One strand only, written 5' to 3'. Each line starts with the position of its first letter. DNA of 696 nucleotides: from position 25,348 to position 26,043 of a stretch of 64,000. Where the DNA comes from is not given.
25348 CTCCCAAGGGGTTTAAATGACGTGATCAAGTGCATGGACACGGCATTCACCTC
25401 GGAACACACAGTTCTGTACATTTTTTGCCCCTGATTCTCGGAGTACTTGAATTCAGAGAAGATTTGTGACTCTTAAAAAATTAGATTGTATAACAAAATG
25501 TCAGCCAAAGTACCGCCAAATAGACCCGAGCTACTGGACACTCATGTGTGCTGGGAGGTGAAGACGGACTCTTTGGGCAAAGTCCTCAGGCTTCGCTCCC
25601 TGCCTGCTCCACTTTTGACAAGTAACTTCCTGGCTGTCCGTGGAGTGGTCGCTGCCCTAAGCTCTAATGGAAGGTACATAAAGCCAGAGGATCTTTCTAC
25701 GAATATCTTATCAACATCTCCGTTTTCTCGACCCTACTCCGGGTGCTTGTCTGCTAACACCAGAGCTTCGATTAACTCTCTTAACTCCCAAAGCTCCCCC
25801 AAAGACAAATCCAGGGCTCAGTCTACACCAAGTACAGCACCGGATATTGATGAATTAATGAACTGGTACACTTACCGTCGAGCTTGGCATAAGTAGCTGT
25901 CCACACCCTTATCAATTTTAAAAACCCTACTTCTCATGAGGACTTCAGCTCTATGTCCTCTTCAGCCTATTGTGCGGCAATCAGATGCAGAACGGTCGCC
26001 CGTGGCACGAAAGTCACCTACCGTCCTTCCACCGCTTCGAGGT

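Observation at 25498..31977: Single in-frame TAG separates a 132-codon ORF from a 2013-codon ORF in the same frame (39 stop-free nt between them)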

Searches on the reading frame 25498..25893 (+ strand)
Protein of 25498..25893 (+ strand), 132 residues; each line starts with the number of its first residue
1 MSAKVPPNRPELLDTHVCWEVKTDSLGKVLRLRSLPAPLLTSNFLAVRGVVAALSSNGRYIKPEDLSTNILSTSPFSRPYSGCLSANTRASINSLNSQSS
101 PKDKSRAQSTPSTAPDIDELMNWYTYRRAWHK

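Call 6: search_protein_families(library=pfam, proteins=[window:25498-25893:+], max_evalue=0.01)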
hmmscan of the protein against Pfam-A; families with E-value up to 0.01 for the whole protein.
window:25498-25893:+ (132 aa): 0 families

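Call 15: find_homologous_proteins(query=window:25498-25893:+, max_evalue=1)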
Query window:25498-25893:+ (132 aa): 5 proteins with E <= 1 among 47 candidates.
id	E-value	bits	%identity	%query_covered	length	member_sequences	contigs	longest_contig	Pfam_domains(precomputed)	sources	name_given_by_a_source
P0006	9.4e-80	283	98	100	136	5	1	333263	-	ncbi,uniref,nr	ncbi:Hypothetical protein DHA2_151112 [Giardia duodenalis]|uniref:Uncharacterized protein n=1 Tax=Gi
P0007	3.0e-73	262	90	100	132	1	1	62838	-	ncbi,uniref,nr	ncbi:Hypothetical protein GLP15_2039 [Giardia lamblia P15]|uniref:Uncharacterized protein n=1 Tax=Gi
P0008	7.3e-53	196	71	100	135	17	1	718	-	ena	-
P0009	1.3e-51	192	69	100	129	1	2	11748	-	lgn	-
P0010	2.4e-50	188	68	100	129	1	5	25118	-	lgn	-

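Call 16: list_cluster_members(proteins=[window:25498-25893:+, window:25936-31974:+, window:31990-34368:+])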
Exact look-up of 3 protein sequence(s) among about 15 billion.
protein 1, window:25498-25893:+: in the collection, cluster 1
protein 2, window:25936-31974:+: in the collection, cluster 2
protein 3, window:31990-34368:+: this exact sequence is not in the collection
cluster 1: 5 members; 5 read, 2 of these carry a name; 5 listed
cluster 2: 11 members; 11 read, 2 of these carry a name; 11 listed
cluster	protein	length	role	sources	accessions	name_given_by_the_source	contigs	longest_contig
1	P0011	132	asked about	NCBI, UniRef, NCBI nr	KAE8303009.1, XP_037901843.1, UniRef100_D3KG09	hypothetical protein GL50803_0029692 [Giardia duodenalis] | Uncharacterized protein n=1 Tax=Giardia intestinalis (strain ATCC 50803 / WB clone C6) ... | hypothetical protein GL50803_0029692 [Giardia intestinalis]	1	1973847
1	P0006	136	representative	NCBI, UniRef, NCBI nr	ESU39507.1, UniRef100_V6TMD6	Hypothetical protein DHA2_151112 [Giardia duodenalis] | Uncharacterized protein n=1 Tax=Giardia intestinalis TaxID=5741 RepID=V6TMD6_GIAIN | Hypothetical protein DHA2_151112 [Giardia intestinalis]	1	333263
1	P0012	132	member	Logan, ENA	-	-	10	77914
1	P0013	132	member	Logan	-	-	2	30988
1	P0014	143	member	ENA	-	-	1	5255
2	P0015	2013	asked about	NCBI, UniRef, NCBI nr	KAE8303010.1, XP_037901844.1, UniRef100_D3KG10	WD40 repeat protein [Giardia duodenalis] | WD40 repeat protein n=1 Tax=Giardia intestinalis (strain ATCC 50803 / WB clone C6) ... | WD40 repeat protein [Giardia intestinalis]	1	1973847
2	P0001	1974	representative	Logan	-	-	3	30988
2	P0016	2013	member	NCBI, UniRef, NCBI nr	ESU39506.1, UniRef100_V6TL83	Putative WD-repeat family protein [Giardia duodenalis] | Putative WD-repeat family protein n=1 Tax=Giardia intestinalis TaxID=5741 ... | Putative WD-repeat family protein [Giardia intestinalis]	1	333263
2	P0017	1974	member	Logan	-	-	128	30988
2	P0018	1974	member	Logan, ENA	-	-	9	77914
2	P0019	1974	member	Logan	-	-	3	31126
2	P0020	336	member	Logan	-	-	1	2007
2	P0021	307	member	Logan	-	-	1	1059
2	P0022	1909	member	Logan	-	-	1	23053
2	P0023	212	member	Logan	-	-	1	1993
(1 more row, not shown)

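Call 22: search_solved_structures(query=A2, max_evalue=0.01)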
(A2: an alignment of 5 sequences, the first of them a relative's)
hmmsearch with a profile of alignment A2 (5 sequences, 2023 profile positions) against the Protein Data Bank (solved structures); distinct sequences matched with E-value up to 0.01: 26.
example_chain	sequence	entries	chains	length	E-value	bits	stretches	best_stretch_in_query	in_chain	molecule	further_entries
2xyi_A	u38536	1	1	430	0.00021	21.5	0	541-579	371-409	PROBABLE HISTONE-BINDING PROTEIN CAF1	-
9kof_H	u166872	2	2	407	0.00021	21.5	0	541-579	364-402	Histone-binding protein RBBP4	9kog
3c99_A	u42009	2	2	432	0.00021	21.5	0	541-579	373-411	Chromatin assembly factor 1 p55 subunit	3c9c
7m3x_A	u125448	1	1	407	0.00021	21.5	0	541-579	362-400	Histone-binding protein RBBP7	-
9v5m_A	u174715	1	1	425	0.00022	21.4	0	541-579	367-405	Histone-binding protein RBBP4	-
2xu7_A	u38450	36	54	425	0.00022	21.4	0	541-579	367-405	HISTONE-BINDING PROTEIN RBBP4 | RBAP48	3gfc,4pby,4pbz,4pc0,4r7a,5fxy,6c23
6bw3_C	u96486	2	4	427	0.00023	21.4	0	541-579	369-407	Histone-binding protein RBBP4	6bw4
6zrc_A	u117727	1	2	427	0.00023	21.4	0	541-579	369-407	Histone-binding protein RBBP4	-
3cfs_B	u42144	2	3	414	0.00023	21.4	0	541-579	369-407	Histone-binding protein RBBP7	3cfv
5vtb_A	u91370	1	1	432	0.00024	21.3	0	541-579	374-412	Histone-binding protein RBBP4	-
5wai_A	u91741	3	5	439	0.00025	21.2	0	541-579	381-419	Histone-binding protein RBBP4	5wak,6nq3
7m40_A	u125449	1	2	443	0.00026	21.2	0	541-579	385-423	Histone-binding protein RBBP4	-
5xwr_A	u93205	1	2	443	0.00026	21.2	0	541-579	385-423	Histone-binding protein RBBP4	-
9xzi_B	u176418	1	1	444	0.00026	21.2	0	541-579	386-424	Histone-binding protein RBBP4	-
8tx8_A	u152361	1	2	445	0.00026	21.2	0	541-579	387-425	Histone-binding protein RBBP4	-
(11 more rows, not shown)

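Call 23: search_solved_structures(query=A1, max_evalue=10)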
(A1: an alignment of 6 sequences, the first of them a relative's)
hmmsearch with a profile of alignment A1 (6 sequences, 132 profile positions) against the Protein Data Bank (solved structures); distinct sequences matched with E-value up to 10: 1.
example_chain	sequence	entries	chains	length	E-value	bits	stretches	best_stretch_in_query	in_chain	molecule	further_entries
1f7c_A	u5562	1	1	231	0.93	12.8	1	14-46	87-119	RHOGAP PROTEIN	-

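Call 26: search_protein_families(library=pfam, proteins=[window:25498-25893:+], max_evalue=1)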
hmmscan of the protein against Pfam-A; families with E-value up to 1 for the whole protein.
window:25498-25893:+ (132 aa): 0 families

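Call 44: predict_structure(alignment_id=A3)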
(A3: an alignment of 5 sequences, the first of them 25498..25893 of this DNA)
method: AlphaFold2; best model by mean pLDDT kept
length: 132 residues; sequences in the alignment: 5
mean_pLDDT: 36.9   pTM: 0.21
mean pLDDT of the five models: 36.9, 36.5, 35.7, 34.7, 34.3
residues with pLDDT >= 90: 0; 70-90: 0; 50-70: 1; < 50: 131
segments of 3 or more residues with pLDDT < 50: 1-18, 20-132
pLDDT, mean of each block of 10 residues (from residue 1): 36 39 45 42 34 41 45 37 31 32 31 33 32 34
secondary structure, 60 per line:
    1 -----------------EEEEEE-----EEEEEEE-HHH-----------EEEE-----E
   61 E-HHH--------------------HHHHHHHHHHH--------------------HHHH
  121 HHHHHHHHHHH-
elements in order: E18-23 E29-35 E51-54 H86-96 H117-131

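Call 45: search_protein_representatives(alignment_id=A3)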
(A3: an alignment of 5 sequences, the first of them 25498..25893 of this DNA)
Query: 5 sequences, 129 profile positions. Proteins with E-value up to 0.001 (for the whole library): 2; up to 1e-10: 2; up to 1e-30: 1. The best 2 are listed.
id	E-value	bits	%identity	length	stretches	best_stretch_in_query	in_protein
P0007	1.2e-70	251.8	-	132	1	1-129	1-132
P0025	5.8e-16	74.9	-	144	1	17-128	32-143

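Call 48: find_encoding_contigs(protein=P0009, flank=1500, max_places=2)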
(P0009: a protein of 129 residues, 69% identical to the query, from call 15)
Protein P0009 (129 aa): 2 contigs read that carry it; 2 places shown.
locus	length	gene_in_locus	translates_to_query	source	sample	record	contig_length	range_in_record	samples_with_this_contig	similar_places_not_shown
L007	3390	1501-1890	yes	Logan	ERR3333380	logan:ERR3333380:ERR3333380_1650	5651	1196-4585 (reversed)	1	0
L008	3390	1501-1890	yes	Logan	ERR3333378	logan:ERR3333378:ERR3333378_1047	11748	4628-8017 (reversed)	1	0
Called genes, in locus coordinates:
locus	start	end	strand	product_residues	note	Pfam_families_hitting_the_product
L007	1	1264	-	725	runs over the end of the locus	PF00069:Pkinase, PF07714:PK_Tyr_Ser-Thr, PF00023:Ank (faint), PF12796:Ank_2, PF13857:Ank_5 (faint), PF13606:Ank_3 (faint), PF13637:Ank_4, PF12796:Ank_2, +1 more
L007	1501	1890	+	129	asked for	-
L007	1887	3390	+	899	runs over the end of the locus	?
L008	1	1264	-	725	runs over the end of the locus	PF00069:Pkinase, PF07714:PK_Tyr_Ser-Thr, PF00023:Ank (faint), PF12796:Ank_2, PF13857:Ank_5 (faint), PF13606:Ank_3 (faint), PF13637:Ank_4, PF12796:Ank_2, +1 more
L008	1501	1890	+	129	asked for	-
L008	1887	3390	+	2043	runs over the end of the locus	?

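Call 49: find_encoding_contigs(protein=P0006, flank=1500, max_places=2)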
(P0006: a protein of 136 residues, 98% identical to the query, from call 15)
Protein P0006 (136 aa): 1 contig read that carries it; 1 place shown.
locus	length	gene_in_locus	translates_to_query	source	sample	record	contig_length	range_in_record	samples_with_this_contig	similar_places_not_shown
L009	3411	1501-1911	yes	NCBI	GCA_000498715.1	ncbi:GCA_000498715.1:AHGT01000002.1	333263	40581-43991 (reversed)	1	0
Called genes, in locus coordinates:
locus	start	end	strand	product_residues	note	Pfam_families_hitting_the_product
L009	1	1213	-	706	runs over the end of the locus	PF00069:Pkinase, PF07714:PK_Tyr_Ser-Thr, PF13637:Ank_4 (faint), PF00023:Ank (faint), PF12796:Ank_2, PF13606:Ank_3 (faint), PF13857:Ank_5 (faint), PF12796:Ank_2, +1 more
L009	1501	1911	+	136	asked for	-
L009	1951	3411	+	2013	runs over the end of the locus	PF00400:WD40 (faint), PF24817:WD40_WDHD1_1st (faint), PF25174:Beta-prop_THOC3 (faint)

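Call 60: find_homologous_proteins(query=A2, max_evalue=0.00001)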
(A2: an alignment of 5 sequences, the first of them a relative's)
Query A2 (5 sequences) (2013 aa, profile of the alignment): 5 proteins with E <= 0.00001 among 8000 candidates.
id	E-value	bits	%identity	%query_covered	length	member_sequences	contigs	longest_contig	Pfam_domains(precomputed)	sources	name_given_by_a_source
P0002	0.0e+0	3941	86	100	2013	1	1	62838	PF25174.2,PF24817.2,PF00400.39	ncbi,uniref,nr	ncbi:Hypothetical protein GLP15_2040 [Giardia lamblia P15]|uniref:WD-repeat family protein n=1 Tax=G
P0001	0.0e+0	3849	98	98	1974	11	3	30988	PF25174.2,PF24817.2,PF00400.39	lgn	-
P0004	0.0e+0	3833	67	100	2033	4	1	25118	PF25174.2,PF25171.2,PF24807.2,PF25175.2,PF24817.2,PF00400.39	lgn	-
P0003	0.0e+0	3735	72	97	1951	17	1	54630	PF25174.2,PF24817.2,PF00400.39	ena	-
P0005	0.0e+0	2969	28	99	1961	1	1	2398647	PF23748.2,PF25174.2,PF24814.2,PF23381.2,PF25173.2,PF25171.2,PF12894.14,PF24817.2,PF25172.2,PF24807.2,PF00400.39,PF23414.2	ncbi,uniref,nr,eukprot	ncbi:WD40 repeat protein [Giardia muris]|uniref:WD40 repeat protein n=1 Tax=Giardia muris TaxID=5742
